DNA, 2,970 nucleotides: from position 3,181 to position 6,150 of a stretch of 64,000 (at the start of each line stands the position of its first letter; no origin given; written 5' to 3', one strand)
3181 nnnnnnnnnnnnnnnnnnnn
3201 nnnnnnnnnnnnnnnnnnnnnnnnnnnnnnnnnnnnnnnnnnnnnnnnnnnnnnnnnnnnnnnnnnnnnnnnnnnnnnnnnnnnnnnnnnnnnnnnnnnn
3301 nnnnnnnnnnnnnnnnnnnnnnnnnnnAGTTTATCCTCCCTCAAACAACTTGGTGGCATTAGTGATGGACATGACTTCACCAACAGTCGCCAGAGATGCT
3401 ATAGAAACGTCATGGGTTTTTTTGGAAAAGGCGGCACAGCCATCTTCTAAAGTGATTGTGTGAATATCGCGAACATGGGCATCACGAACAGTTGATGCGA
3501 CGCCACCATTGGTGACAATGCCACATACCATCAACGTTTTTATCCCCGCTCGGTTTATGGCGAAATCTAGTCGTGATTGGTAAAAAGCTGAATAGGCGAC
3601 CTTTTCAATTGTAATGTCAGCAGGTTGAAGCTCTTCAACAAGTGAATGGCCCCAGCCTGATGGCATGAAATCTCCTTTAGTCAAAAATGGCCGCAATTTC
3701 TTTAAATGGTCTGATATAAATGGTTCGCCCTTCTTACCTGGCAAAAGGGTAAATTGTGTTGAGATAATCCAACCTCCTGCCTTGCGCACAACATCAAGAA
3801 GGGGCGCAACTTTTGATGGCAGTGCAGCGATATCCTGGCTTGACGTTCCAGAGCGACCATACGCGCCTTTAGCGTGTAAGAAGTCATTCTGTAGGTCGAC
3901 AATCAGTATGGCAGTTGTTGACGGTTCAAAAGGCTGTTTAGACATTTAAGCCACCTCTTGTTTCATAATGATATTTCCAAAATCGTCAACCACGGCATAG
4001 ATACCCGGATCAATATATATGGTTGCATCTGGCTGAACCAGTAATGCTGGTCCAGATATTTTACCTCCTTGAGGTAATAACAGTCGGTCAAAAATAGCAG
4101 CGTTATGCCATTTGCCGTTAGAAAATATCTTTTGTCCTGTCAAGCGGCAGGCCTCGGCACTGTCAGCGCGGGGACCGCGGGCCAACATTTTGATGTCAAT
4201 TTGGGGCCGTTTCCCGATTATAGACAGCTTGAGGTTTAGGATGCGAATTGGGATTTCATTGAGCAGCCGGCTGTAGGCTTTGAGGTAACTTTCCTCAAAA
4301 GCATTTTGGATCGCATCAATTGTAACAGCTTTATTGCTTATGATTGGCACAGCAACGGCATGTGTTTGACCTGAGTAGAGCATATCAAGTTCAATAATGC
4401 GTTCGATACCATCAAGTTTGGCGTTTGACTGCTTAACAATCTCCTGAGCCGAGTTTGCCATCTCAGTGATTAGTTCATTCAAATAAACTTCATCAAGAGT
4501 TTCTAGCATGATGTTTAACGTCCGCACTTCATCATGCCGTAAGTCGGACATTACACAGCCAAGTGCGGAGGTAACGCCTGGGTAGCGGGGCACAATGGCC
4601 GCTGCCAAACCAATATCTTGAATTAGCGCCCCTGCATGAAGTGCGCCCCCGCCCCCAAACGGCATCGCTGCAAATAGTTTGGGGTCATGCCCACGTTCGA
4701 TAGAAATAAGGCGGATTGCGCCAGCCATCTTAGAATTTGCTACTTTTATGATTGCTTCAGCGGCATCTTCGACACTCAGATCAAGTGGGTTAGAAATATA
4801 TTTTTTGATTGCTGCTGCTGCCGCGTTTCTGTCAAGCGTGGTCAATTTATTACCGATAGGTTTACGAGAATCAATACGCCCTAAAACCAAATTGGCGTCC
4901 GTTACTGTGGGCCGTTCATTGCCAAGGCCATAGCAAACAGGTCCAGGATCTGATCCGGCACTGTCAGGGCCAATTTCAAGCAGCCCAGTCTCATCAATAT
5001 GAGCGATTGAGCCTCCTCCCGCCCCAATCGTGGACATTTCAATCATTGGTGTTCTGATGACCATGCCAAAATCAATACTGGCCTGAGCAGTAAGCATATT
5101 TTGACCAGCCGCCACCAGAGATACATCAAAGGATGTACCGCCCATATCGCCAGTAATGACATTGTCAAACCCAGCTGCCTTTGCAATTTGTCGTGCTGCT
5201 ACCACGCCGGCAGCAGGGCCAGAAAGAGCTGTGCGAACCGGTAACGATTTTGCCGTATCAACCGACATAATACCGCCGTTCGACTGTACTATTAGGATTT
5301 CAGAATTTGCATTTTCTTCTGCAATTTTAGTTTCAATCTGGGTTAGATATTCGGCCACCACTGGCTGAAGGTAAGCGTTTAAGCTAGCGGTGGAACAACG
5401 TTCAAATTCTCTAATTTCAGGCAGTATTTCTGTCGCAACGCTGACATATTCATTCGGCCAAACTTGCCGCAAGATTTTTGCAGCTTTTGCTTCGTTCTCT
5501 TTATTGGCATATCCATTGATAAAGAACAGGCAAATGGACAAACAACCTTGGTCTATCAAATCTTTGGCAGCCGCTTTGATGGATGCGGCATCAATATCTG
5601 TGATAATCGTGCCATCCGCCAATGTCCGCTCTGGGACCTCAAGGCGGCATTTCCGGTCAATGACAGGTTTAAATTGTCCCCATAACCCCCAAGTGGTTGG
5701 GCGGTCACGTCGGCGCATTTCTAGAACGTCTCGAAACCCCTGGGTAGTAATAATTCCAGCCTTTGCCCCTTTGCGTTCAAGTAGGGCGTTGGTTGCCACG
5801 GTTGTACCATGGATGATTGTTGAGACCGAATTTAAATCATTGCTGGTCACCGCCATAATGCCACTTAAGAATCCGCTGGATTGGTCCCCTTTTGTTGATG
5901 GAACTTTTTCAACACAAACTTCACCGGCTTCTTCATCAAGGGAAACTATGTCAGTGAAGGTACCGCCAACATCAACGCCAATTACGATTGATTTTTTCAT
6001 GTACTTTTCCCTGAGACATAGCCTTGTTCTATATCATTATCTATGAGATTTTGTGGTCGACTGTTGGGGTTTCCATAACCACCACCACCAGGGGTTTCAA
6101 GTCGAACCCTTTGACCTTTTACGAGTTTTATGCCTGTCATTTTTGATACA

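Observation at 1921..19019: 17-kb catabolic island combining lactam/hydantoin ring-opening with methylcitrate-type C-C chemistry; substrate unknown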

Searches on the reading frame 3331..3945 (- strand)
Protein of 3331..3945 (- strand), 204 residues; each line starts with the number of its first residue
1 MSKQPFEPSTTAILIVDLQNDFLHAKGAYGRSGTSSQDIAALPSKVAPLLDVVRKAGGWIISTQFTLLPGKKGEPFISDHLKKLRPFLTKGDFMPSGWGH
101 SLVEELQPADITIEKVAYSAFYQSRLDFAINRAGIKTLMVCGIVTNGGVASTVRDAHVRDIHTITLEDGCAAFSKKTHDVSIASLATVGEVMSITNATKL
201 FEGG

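Call 3: search_protein_families(library=pfam, proteins=[window:3331-3945:-])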
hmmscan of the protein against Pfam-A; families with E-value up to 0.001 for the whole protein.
window:3331-3945:- (204 aa): 1 family
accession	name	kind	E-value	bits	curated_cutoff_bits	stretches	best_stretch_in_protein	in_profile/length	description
PF00857.26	Isochorismatase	-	1.5e-36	126.5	27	1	11-194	1-173/175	Isochorismatase domain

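Call 5: search_protein_families(library=ncbifam, proteins=[window:3331-3945:-], max_evalue=0.00001)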
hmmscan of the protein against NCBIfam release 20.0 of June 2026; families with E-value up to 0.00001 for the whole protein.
window:3331-3945:- (204 aa): 4 families
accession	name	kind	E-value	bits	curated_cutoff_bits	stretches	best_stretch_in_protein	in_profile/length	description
TIGR03614.1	RutB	equivalog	4.1e-20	72.4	377.95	1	5-188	10-202/226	pyrimidine utilization protein B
NF008517.0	PRK11440.1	equivalog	6.8e-18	65.3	195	1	7-185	5-171/188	hydrolase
NF050097.1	BiurAmidohydBiuH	equivalog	1.1e-15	57.7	370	1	99-196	113-212/221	biuret amidohydrolase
NF008623.0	PRK11609.1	equivalog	7.6e-07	29.1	174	0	118-183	120-191/213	bifunctional nicotinamidase/pyrazinamidase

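Call 24: search_solved_structures(query=window:3331-3945:-, max_evalue=0.00001)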
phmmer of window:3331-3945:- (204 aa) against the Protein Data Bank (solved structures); distinct sequences matched with E-value up to 0.00001: 26.
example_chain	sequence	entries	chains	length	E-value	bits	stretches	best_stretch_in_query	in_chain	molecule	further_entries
6xj4_A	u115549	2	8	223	1e-18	70.7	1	5-192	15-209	Cysteine hydrolase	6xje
6xix_A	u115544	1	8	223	2.8e-18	69.4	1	5-192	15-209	Cysteine hydrolase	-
3kl2_A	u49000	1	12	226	8.2e-17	64.6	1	3-183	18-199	Putative isochorismatase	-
8bll_A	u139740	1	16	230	1.4e-14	57.3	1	5-171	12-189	Ureidoacrylate amidohydrolase RutB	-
8bkd_A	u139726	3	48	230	3.6e-14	56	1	5-171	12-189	Ureidoacrylate amidohydrolase RutB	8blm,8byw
1j2r_A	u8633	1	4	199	8.8e-14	54.7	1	90-185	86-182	Hypothetical isochorismatase family protein yecD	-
8bln_A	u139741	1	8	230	1.8e-13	53.7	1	5-171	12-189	Ureidoacrylate amidohydrolase RutB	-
3irv_A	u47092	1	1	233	6.9e-12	48.5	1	3-195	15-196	CYSTEINE HYDROLASE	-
3hb7_A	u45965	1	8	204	1.5e-11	47.4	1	94-199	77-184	Isochorismatase hydrolase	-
6azn_A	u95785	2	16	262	3.4e-11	46.2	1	6-202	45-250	Putative amidase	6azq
6azo_A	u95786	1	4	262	9e-11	44.9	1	6-202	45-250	Putative amidase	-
6azs_A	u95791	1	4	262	5.5e-10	42.3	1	6-202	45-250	Putative amidase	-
5bk6_A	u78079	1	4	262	5.8e-10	42.2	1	6-202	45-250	Putative amidase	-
6xjm_A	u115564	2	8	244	1.6e-09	40.8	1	6-195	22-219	Biuret hydrolase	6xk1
3txy_A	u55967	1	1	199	9e-09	38.3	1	105-185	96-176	Isochorismatase family protein family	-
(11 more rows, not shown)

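Call 65: search_dna_similar(query=window:3331-3945:-, collection=plasmids, mode=protein, max_rows=25, max_evalue=1e-30)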
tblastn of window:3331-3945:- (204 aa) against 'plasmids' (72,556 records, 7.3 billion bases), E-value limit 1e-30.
Records with a match: 30; places in all: 30; records where one place covers at least 80% of the query: 30.
Best place of each record, by identity: 60-80% 21; <60% 9.
By first word of the organism name: Azospirillum 10; Sulfitobacter 9; Paraburkholderia 6; Tistrella 1; Allorhizobium 1; Roseomonas 1; Neorhizobium 1; Variovorax 1.
By predicted mobility (MOB-suite, as given by PLSDB): non-mobilizable 26; mobilizable 3; conjugative 1.
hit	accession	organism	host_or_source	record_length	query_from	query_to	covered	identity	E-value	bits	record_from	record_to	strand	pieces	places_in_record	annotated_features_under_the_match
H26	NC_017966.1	Tistrella mobilis KA081020-065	-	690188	6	197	94%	64.6%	6e-78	260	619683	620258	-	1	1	cysteine hydrolase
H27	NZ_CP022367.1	Azospirillum sp. TSH58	single cell,paddy soils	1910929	1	202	99%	60.9%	6e-80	266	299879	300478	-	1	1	record has no annotation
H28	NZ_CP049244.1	Allorhizobium pseudoryzae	cell culture,soil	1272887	1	198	97%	61.1%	1e-76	256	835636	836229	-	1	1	none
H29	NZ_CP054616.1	Azospirillum oryzae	cell culture,soil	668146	1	194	95%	61.9%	2e-80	267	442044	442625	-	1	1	cysteine hydrolase | hydantoinase/oxoprolinase family protein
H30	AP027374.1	Sulfitobacter pontiacus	-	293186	8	203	96%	60.7%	7e-77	257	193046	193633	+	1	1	hypothetical protein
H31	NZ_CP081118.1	Sulfitobacter pontiacus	-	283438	8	203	96%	60.7%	7e-77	257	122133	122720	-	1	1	isochorismatase family cysteine hydrolase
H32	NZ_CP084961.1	Sulfitobacter pontiacus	cell culture,Seawater from the North ...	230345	8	203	96%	60.7%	8e-77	257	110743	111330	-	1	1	isochorismatase family cysteine hydrolase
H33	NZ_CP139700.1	Sulfitobacter pontiacus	Bacterial Culture,hydrothermal vent ...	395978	8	203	96%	60.7%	8e-77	257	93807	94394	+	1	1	isochorismatase family cysteine hydrolase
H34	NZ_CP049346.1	Sulfitobacter pontiacus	-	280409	8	203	96%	60.7%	9e-77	256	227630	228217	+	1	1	isochorismatase family cysteine hydrolase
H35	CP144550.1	Sulfitobacter pontiacus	cell culture,salt marsh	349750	8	203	96%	60.7%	1e-76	256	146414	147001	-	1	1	record has no annotation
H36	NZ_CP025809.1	Sulfitobacter sp. SK025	Marine surface water,North Sea (surface ...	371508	8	203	96%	60.7%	2e-76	256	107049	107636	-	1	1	isochorismatase family cysteine hydrolase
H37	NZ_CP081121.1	Sulfitobacter sp. S190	-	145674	8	202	96%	60.5%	3e-76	255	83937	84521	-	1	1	isochorismatase family cysteine hydrolase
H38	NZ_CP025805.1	Sulfitobacter sp. SK012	Marine Sediment,North Sea (sediment)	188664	11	200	93%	62.1%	7e-76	254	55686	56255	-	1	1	isochorismatase family cysteine hydrolase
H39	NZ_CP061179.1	Roseomonas haemaphysalidis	tick,pure culture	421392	1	197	97%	59.9%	2e-76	256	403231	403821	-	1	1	cysteine hydrolase | hydantoinase/oxoprolinase family protein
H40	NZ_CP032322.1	Azospirillum argentinense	soil sample,Agricultural field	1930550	11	195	91%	63.2%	1e-79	265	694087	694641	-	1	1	record has no annotation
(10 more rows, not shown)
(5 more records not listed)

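Call 96: search_protein_representatives(protein=window:3331-3945:-)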
Query: 204 residues. Proteins with E-value up to 0.001 (for the whole library): 4264; up to 1e-10: 806; up to 1e-30: 43. The best 150 are listed.
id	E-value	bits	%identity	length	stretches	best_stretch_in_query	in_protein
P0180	1.5e-72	259.5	57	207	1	6-200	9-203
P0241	8.7e-65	234.2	53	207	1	1-195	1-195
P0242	2.4e-57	209.9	75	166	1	4-125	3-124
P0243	2.9e-57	209.7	72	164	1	76-203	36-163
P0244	5.2e-56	205.6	76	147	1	50-162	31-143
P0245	1.2e-53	197.8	50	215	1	7-193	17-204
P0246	3.9e-53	196.2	69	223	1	35-161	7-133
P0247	1.6e-52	194.2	59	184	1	5-143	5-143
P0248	1.2e-48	181.5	72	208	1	62-175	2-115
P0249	7.5e-45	169.1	61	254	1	32-154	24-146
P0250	7.9e-45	169.1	66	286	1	42-156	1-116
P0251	6.3e-44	166.1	58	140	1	6-138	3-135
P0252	1.3e-43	165.1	51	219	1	6-166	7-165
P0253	1.3e-43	165.1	61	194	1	39-166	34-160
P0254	2.4e-42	161.0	64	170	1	7-116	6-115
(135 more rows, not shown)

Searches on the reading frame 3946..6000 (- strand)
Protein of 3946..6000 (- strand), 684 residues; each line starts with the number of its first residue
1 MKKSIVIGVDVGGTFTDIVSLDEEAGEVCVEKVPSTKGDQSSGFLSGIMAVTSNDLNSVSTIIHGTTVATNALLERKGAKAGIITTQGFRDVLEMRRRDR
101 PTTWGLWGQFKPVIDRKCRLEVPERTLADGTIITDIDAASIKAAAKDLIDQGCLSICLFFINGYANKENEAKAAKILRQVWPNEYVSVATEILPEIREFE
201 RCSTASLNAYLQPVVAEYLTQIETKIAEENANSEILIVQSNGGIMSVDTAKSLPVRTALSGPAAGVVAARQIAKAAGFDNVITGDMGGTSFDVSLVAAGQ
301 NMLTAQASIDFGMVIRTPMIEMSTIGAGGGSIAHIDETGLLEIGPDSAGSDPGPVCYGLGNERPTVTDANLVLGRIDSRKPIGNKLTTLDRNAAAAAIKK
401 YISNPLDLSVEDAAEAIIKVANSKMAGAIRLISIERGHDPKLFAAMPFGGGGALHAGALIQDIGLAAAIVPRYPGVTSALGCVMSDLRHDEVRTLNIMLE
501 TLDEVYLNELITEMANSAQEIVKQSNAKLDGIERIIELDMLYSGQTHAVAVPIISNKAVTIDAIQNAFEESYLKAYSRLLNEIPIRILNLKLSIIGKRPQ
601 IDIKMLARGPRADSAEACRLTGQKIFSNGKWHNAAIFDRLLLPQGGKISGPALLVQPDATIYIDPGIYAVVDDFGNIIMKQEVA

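Call 3: search_protein_families(library=pfam, proteins=[window:3946-6000:-])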
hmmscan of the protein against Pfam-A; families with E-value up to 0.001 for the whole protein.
window:3946-6000:- (684 aa): 3 families
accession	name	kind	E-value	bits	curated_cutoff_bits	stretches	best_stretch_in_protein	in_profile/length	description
PF01968.24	Hydantoinase_A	-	2e-87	293.6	22.9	1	201-490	1-290/291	Hydantoinase/oxoprolinase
PF05378.19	Hydant_A_N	-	1.6e-46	158.7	25.2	1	7-180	2-175/176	Hydantoinase/oxoprolinase N-terminal region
PF19278.4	Hydant_A_C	-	2e-10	40.8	21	1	507-674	14-185/193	Hydantoinase/oxoprolinase C-terminal domain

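Call 5: search_protein_families(library=ncbifam, proteins=[window:3946-6000:-], max_evalue=0.00001)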
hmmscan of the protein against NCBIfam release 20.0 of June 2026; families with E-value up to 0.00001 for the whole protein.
window:3946-6000:- (684 aa): 3 families
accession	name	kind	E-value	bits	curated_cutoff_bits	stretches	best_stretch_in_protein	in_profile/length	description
NF050156.1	CapLactmsAlpCapA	equivalog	6.9e-151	503.9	1000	1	7-679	3-685/689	caprolactamase subunit alpha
NF042975.2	AcphenoCarb_ApcC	equivalog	5.6e-89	299.2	1500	1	7-680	11-710/733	acetophenone carboxylase subunit gamma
NF042960.1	AcphenoCarb_ApcA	equivalog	4.5e-58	197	1250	1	6-681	3-657/658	acetophenone carboxylase subunit alpha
